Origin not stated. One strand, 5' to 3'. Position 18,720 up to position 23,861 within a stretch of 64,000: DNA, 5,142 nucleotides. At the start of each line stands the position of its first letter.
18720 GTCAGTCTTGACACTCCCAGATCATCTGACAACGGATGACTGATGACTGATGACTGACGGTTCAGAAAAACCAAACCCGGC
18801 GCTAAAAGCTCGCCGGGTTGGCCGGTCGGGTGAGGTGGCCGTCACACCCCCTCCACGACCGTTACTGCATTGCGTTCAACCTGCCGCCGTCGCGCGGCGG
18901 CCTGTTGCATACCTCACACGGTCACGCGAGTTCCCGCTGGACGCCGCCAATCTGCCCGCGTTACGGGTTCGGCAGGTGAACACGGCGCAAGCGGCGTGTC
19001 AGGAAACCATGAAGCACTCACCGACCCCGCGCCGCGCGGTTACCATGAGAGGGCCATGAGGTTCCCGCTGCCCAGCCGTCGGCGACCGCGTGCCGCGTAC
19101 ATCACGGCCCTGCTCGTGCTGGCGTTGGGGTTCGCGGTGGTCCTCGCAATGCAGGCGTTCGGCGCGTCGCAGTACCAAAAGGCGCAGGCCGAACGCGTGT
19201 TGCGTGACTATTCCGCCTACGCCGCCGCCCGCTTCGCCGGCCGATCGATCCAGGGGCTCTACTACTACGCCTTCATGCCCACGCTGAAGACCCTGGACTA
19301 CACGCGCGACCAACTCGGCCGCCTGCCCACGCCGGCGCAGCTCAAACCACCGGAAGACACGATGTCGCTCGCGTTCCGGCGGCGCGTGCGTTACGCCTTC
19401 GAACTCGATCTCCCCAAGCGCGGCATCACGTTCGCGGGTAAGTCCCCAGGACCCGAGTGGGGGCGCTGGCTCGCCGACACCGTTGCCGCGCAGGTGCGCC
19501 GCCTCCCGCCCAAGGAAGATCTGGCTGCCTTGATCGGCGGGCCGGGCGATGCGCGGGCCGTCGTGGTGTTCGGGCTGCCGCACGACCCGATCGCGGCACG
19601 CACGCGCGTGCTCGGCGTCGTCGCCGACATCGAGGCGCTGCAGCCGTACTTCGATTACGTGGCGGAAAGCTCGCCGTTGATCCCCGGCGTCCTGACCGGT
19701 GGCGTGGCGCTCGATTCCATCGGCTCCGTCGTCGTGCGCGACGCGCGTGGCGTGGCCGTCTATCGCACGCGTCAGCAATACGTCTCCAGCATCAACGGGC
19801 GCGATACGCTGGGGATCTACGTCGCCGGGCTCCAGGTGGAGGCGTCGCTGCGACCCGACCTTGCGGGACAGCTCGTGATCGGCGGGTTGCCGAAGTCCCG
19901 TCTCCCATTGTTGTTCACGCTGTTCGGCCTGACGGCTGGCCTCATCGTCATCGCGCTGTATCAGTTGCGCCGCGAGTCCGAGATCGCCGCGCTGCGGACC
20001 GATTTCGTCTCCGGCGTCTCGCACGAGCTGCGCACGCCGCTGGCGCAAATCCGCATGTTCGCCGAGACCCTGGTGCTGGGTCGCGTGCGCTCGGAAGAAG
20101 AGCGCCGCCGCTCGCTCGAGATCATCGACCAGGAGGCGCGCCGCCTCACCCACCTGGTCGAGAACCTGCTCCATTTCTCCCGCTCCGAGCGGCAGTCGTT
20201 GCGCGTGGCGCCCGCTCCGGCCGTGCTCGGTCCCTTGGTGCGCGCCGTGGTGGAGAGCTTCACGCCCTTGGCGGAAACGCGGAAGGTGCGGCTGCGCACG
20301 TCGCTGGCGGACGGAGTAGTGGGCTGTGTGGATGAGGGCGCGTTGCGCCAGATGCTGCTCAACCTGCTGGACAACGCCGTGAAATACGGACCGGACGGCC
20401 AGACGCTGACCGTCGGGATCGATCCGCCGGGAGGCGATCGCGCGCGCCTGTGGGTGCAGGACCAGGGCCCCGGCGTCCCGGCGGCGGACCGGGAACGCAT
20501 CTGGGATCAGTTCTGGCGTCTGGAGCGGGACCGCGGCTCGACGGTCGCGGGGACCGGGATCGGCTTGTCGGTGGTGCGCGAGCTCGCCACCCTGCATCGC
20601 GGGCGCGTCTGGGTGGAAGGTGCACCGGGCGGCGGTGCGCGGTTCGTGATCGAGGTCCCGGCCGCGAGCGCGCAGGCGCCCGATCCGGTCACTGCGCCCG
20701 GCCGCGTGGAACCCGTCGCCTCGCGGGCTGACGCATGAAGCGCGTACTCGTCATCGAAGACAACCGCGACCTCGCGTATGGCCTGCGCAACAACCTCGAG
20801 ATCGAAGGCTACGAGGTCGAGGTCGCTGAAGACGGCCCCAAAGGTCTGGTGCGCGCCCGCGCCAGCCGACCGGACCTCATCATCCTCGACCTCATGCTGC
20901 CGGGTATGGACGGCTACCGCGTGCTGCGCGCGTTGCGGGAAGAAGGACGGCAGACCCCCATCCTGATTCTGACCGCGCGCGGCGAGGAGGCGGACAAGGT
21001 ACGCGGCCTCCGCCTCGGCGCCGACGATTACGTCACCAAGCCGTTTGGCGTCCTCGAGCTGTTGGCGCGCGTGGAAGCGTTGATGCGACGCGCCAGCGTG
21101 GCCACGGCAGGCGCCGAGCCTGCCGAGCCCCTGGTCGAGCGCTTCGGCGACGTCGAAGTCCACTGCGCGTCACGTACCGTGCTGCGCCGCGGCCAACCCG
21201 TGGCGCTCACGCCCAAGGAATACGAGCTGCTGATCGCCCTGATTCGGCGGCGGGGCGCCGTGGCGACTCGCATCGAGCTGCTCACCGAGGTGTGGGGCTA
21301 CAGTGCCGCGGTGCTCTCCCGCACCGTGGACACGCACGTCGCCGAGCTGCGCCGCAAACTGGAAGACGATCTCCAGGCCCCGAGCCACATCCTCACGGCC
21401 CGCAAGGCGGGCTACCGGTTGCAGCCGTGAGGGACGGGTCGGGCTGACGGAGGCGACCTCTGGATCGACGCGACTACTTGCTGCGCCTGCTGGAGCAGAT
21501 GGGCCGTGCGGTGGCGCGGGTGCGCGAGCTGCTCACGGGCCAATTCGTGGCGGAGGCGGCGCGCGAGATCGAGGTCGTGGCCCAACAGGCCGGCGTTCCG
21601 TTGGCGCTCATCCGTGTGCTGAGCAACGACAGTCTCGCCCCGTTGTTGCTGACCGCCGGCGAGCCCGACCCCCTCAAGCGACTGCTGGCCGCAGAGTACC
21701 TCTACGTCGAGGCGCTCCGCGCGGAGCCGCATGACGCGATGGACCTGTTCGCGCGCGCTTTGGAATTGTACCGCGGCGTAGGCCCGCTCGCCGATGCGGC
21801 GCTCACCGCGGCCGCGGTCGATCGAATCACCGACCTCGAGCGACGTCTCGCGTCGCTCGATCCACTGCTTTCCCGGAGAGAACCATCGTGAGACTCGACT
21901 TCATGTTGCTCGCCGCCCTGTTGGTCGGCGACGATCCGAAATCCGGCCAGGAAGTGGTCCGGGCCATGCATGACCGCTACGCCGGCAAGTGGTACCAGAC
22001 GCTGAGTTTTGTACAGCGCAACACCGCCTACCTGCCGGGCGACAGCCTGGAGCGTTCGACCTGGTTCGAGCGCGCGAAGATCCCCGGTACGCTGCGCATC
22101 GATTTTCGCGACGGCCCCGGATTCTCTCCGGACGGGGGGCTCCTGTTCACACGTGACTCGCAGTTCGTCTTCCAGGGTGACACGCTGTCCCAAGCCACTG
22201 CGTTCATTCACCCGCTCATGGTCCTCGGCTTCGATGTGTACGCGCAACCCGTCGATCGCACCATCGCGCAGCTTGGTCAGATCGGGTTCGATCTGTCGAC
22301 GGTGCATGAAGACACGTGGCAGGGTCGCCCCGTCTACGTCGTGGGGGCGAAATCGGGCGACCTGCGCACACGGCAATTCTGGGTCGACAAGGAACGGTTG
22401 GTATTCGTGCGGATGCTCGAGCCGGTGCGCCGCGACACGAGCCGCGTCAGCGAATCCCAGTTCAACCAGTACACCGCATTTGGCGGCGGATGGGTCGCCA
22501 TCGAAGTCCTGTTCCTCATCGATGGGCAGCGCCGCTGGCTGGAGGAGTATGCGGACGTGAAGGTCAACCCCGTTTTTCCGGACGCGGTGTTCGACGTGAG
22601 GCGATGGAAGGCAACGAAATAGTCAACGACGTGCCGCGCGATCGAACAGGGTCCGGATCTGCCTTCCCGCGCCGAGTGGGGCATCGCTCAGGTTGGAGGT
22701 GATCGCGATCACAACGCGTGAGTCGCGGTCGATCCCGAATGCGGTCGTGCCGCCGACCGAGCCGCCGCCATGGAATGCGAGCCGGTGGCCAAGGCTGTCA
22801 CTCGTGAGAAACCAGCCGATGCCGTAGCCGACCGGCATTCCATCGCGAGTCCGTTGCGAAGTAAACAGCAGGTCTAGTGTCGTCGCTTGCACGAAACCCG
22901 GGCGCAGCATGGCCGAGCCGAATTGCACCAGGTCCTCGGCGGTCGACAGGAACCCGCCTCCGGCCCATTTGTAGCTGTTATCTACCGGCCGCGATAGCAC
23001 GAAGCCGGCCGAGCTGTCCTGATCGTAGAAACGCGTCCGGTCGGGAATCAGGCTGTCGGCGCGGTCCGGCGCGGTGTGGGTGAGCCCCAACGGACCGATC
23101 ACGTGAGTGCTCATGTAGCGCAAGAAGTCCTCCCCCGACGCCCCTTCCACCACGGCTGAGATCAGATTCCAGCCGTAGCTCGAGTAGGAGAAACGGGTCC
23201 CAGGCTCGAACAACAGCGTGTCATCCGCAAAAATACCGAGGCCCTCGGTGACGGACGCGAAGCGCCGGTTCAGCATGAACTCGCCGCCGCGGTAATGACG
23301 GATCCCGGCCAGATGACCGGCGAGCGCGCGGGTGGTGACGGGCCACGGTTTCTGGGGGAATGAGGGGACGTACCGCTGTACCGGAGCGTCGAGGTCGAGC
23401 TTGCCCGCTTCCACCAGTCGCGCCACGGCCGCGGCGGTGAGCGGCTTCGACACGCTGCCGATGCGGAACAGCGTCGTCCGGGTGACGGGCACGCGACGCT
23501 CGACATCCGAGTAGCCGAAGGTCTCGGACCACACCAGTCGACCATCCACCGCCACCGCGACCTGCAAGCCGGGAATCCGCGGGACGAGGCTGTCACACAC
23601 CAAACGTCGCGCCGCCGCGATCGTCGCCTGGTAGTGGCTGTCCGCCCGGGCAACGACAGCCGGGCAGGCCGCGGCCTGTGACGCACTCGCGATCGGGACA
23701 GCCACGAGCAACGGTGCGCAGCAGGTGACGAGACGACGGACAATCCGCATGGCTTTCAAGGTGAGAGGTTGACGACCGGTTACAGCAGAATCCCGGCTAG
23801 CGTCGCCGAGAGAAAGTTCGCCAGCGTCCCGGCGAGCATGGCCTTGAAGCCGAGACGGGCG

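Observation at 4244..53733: A family of elements built from tandem heptamer repeats, often as long hairpins (six copies in 64 kb)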

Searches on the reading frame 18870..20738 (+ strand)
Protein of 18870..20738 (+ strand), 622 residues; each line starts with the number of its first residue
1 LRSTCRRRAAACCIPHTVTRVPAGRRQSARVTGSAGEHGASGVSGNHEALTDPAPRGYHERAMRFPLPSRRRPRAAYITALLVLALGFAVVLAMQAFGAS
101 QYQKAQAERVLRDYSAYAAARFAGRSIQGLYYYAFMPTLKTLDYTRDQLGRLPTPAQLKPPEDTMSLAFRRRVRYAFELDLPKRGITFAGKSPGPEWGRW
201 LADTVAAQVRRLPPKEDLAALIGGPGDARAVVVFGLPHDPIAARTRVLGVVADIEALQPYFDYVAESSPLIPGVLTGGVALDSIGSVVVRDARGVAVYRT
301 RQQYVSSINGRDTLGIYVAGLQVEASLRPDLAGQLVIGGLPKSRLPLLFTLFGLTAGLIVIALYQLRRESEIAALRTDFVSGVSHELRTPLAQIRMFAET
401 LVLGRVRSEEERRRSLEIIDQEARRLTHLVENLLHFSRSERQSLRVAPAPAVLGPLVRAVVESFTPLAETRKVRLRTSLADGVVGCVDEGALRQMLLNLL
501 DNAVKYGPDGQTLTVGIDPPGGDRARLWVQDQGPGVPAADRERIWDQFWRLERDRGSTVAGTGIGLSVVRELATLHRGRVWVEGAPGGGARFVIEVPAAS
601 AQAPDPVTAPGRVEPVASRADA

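Call 18: search_protein_families(library=pfam, proteins=[window:18870-20738:+])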
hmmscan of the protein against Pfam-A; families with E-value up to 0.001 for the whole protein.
window:18870-20738:+ (622 aa): 2 families
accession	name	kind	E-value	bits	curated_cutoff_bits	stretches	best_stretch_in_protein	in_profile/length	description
PF02518.31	HATPase_c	-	1.1e-26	93.8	26.4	1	488-599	2-110/111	Histidine kinase-, DNA gyrase B-, and HSP90-like ATPase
PF00512.31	HisKA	-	2.9e-19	69.3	26.9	1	376-441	2-65/66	His Kinase A (phospho-acceptor) domain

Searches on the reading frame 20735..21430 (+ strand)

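Call 78: search_protein_families(library=pfam, proteins=[window:20735-21430:+], max_evalue=0.00001)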
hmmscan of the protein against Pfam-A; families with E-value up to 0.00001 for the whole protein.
window:20735-21430:+ (231 aa): 2 families
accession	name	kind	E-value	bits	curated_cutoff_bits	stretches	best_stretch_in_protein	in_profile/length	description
PF00072.30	Response_reg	-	3.8e-31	108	30.2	1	4-113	1-110/111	Response regulator receiver domain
PF00486.34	Trans_reg_C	-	4.3e-25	88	26.2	1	153-229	1-77/77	Transcriptional regulatory protein, C terminal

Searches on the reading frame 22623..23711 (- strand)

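Call 78: search_protein_families(library=pfam, proteins=[window:22623-23711:-], max_evalue=0.00001)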
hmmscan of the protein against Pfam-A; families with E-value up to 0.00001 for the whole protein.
window:22623-23711:- (362 aa): 1 family
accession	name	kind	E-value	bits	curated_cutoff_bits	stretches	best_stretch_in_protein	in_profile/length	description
PF00144.29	Beta-lactamase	-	4.6e-70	236.8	27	1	45-344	13-313/329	Beta-lactamase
